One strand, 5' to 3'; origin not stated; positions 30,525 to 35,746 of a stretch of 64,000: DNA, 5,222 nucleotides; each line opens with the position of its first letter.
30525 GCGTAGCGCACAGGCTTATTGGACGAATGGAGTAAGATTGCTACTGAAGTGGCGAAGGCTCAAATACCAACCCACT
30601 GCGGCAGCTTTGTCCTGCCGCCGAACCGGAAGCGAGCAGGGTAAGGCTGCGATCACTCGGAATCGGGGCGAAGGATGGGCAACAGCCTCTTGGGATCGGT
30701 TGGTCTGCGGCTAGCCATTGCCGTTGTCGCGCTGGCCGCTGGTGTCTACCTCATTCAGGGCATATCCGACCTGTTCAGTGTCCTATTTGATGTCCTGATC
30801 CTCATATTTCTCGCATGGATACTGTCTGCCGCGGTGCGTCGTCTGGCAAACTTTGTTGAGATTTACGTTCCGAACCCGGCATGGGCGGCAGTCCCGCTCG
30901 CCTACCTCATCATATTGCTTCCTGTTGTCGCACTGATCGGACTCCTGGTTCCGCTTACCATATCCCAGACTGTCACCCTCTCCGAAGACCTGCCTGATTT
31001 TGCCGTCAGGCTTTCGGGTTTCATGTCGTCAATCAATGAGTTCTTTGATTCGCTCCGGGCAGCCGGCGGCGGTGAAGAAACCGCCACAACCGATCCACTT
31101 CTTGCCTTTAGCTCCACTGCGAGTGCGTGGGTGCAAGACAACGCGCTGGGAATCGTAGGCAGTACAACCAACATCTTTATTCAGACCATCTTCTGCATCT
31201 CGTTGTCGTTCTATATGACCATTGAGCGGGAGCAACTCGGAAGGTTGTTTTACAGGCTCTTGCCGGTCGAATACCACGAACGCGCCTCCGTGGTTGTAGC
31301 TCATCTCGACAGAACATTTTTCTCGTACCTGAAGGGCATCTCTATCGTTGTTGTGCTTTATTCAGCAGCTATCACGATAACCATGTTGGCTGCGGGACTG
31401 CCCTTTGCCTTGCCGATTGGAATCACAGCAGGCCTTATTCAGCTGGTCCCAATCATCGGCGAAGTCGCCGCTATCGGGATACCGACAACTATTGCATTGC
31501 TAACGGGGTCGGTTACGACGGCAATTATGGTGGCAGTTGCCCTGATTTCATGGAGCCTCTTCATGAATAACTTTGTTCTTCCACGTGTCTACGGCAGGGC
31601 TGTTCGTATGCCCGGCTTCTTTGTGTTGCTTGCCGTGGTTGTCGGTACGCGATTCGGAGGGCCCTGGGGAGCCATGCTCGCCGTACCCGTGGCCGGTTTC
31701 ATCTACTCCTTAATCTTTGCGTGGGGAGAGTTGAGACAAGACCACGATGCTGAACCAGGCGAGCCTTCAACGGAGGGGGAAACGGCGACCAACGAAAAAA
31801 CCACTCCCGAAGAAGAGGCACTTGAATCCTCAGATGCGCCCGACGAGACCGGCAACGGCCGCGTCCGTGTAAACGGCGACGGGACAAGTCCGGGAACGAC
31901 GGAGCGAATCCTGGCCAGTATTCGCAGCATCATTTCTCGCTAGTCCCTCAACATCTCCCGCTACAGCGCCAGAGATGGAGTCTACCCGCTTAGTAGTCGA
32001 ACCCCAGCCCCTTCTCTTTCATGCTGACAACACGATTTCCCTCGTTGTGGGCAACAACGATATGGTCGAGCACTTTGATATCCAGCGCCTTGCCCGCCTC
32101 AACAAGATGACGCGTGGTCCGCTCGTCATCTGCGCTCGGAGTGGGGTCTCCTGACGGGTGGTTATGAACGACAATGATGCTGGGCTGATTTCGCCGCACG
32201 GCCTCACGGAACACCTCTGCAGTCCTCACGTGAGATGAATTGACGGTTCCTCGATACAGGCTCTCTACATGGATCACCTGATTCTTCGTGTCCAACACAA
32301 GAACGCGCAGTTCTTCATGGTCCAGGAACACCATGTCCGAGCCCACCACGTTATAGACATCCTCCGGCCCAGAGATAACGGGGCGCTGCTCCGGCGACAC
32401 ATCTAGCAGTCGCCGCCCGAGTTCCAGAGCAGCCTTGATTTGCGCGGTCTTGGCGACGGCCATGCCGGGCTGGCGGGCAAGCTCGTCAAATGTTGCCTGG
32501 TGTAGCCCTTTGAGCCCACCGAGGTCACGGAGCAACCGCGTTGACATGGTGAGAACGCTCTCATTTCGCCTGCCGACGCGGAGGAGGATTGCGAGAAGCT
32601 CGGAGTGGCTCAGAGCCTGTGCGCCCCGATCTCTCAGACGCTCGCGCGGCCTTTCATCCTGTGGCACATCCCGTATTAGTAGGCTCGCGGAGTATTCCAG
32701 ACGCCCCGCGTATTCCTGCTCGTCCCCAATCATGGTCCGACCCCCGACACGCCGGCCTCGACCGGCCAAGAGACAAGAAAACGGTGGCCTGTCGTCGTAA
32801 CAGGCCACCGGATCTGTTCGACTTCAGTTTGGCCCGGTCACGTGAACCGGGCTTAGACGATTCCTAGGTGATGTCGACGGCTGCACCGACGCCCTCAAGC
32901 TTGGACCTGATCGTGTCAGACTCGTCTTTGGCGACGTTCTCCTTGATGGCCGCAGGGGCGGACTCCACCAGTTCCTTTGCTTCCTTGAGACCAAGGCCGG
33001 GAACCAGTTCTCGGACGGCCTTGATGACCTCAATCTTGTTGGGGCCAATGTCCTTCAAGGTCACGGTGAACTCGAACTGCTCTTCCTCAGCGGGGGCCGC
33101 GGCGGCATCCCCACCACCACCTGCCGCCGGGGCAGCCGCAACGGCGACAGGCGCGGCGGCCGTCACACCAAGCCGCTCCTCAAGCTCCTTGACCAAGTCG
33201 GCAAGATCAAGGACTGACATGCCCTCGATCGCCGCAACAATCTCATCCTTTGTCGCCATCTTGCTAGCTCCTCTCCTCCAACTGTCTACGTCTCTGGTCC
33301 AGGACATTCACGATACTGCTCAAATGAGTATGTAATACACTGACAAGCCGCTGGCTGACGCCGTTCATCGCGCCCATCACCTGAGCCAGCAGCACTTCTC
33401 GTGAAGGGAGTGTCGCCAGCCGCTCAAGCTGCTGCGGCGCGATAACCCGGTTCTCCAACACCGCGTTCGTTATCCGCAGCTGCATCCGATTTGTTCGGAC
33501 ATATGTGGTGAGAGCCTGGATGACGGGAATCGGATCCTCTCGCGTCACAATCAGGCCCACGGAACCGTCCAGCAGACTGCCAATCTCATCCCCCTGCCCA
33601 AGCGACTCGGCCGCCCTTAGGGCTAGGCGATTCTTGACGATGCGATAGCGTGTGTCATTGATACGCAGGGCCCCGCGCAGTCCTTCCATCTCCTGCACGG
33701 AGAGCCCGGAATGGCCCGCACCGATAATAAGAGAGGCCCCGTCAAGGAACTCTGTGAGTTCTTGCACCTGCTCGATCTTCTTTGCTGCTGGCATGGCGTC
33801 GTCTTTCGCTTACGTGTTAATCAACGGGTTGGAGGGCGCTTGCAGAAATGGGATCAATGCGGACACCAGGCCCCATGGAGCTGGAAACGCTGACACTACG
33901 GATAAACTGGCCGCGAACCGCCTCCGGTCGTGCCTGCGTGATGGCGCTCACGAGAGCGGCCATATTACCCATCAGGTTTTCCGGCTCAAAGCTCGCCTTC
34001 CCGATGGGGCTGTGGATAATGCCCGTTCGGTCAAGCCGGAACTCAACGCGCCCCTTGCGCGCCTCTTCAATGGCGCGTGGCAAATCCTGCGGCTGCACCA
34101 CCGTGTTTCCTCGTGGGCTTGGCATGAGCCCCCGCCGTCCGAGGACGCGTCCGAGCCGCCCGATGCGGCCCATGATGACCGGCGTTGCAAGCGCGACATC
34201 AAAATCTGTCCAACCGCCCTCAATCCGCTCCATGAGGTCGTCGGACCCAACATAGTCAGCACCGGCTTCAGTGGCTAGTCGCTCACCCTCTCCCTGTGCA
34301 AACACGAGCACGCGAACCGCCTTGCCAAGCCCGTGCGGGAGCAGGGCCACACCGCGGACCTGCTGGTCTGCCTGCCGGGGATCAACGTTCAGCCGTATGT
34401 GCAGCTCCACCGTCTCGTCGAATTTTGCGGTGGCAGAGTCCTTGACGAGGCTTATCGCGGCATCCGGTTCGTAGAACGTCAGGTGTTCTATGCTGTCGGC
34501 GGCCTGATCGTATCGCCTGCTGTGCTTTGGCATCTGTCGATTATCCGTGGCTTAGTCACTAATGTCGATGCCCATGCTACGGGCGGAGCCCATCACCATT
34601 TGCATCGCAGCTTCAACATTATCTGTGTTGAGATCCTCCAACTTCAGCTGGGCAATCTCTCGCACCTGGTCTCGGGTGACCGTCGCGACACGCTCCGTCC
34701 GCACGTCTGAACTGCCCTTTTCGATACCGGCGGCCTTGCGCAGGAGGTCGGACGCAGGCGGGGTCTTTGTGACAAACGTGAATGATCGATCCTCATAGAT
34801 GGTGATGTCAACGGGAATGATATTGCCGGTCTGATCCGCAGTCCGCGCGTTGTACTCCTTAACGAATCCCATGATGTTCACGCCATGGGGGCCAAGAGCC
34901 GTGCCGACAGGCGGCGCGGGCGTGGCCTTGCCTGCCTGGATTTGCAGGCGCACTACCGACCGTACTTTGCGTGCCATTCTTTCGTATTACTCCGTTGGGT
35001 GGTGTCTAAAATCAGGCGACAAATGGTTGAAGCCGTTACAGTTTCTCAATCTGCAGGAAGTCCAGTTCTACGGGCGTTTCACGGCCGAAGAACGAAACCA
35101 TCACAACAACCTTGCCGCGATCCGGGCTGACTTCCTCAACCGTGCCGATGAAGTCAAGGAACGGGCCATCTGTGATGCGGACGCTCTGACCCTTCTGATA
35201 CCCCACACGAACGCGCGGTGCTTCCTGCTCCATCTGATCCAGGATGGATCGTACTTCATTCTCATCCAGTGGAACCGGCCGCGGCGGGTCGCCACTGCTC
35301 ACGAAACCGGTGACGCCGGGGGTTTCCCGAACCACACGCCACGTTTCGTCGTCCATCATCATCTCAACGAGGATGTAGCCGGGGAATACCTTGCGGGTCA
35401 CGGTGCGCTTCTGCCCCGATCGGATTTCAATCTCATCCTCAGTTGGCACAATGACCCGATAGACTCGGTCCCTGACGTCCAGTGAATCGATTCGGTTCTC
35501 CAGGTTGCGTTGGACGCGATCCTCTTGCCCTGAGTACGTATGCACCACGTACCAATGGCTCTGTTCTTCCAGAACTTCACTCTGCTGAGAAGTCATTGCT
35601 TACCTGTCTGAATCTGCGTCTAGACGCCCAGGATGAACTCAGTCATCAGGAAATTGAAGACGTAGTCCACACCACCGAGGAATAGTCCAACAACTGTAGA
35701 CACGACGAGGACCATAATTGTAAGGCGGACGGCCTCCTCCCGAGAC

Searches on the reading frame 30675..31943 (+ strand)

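Call 37: search_protein_families(library=pfam, proteins=[window:30675-31943:+], max_evalue=0.00001)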
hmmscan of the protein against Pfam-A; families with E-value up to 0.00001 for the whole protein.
window:30675-31943:+ (422 aa): 1 family
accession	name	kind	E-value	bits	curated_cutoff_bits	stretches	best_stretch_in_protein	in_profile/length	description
PF01594.21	AI-2E_transport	-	3.6e-44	151.7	34.3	1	23-347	14-323/327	AI-2E family transporter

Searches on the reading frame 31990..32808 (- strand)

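Call 37: search_protein_families(library=pfam, proteins=[window:31990-32808:-], max_evalue=0.00001)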
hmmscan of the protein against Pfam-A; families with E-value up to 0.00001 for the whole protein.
window:31990-32808:- (272 aa): 2 families
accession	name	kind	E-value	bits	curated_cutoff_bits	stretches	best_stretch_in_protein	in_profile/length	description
PF04002.20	RadC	-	1.4e-39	135.2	22.1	1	146-268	2-121/121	RadC-like JAB domain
PF20582.4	UPF0758_N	-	2.4e-24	85.6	27.1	1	45-121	1-76/77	UPF0758 N-terminal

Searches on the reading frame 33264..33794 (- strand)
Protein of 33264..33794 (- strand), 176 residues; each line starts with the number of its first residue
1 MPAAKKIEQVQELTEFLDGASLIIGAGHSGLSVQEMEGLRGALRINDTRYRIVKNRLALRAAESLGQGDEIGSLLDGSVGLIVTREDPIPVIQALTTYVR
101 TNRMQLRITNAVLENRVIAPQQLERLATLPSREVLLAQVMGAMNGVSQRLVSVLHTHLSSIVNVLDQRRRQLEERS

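Call 37: search_protein_families(library=pfam, proteins=[window:33264-33794:-], max_evalue=0.00001)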
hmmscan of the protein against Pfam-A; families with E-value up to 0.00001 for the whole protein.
window:33264-33794:- (176 aa): 1 family
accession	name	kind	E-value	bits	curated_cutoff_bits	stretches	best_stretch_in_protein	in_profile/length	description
PF00466.25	Ribosomal_L10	-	2.5e-18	66.4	22.8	1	2-98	2-98/100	Ribosomal protein L10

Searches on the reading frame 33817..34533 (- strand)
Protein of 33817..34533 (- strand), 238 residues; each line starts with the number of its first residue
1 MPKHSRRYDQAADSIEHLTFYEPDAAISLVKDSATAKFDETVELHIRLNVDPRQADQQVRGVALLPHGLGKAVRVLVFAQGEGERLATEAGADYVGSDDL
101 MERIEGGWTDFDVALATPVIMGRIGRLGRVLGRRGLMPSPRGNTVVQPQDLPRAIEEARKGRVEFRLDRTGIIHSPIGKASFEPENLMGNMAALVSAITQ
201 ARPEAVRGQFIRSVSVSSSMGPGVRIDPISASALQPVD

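Call 37: search_protein_families(library=pfam, proteins=[window:33817-34533:-], max_evalue=0.00001)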
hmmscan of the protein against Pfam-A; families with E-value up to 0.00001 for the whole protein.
window:33817-34533:- (238 aa): 1 family
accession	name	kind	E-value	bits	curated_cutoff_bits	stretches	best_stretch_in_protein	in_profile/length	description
PF00687.26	Ribosomal_L1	-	1.1e-60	205.1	32.2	1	31-222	2-198/198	Ribosomal protein L1p/L10e family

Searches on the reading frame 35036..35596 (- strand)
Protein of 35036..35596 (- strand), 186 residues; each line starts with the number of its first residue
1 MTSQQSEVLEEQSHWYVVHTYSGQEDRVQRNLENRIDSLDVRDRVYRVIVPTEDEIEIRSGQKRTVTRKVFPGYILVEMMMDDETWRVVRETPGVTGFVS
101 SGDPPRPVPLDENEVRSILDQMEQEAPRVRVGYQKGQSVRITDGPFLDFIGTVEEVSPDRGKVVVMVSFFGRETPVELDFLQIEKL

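Call 37: search_protein_families(library=pfam, proteins=[window:35036-35596:-], max_evalue=0.00001)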
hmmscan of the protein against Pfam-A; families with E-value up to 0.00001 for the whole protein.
window:35036-35596:- (186 aa): 2 families
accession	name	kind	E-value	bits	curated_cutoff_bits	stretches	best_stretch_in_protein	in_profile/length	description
PF02357.24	NusG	-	7.2e-30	103.8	22.2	1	14-118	2-92/93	Transcription termination factor nusG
PF00467.35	KOW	-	3.9e-08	33.2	22.3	1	135-166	1-32/32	KOW motif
